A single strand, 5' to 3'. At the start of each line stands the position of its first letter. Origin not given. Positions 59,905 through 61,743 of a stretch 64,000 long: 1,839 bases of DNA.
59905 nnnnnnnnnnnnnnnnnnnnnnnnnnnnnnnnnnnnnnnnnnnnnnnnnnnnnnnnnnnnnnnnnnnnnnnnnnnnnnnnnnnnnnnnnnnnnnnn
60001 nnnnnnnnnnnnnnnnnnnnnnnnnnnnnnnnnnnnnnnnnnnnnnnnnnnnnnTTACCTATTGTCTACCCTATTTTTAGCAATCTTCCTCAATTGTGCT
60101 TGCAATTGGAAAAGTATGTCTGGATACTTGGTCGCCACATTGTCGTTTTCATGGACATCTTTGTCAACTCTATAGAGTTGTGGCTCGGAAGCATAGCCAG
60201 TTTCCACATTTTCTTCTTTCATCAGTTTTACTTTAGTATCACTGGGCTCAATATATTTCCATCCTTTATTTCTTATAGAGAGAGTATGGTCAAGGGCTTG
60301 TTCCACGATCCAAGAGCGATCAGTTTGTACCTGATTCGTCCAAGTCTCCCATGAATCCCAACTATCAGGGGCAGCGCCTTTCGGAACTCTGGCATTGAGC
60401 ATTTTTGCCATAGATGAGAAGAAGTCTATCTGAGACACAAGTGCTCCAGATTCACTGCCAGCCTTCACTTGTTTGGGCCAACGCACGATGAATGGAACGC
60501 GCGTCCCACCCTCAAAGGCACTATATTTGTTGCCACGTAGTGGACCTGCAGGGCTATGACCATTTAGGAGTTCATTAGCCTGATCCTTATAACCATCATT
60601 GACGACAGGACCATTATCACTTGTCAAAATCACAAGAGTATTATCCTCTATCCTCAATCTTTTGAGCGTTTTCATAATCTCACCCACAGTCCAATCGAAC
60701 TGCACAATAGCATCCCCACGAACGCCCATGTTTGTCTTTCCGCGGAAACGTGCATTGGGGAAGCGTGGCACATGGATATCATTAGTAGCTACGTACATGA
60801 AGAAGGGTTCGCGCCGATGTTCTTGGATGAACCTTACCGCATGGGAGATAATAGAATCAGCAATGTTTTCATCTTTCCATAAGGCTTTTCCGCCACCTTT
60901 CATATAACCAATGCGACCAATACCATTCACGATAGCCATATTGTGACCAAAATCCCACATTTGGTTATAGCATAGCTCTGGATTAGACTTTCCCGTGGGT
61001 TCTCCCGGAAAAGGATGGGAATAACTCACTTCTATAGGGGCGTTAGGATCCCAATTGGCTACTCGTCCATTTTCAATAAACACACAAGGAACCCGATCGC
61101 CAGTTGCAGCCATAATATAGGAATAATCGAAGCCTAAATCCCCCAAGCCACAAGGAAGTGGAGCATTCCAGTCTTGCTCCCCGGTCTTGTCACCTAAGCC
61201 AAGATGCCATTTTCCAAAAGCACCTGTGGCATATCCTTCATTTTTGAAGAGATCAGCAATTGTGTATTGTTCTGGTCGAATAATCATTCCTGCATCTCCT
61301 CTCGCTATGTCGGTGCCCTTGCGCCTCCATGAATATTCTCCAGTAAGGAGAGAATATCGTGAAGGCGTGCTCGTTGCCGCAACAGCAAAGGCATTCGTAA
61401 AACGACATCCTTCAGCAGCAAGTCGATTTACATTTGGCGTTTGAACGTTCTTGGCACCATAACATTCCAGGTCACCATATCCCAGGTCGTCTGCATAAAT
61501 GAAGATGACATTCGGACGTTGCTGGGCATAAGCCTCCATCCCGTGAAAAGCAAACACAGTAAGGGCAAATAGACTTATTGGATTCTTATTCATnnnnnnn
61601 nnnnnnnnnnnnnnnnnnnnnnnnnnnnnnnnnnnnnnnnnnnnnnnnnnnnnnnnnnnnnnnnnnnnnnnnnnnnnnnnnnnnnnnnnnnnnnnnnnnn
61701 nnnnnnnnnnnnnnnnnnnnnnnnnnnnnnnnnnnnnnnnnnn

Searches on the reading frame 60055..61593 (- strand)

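Call 34: search_protein_families(library=pfam, proteins=[window:60055-61593:-], max_evalue=0.001)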
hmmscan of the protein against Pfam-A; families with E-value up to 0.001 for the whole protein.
window:60055-61593:- (512 aa): 3 families
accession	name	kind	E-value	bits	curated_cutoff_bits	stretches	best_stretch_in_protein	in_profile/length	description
PF00884.28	Sulfatase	-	2.4e-49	168.7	25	1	27-400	1-300/301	Sulfatase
PF01663.27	Phosphodiest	-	3.4e-07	30.6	23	0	294-344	186-237/342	Type I phosphodiesterase / nucleotide pyrophosphatase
PF16347.10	SGSH_C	-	3e-06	27.9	29.3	1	359-415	11-67/154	N-sulphoglucosamine sulphohydrolase, C-terminal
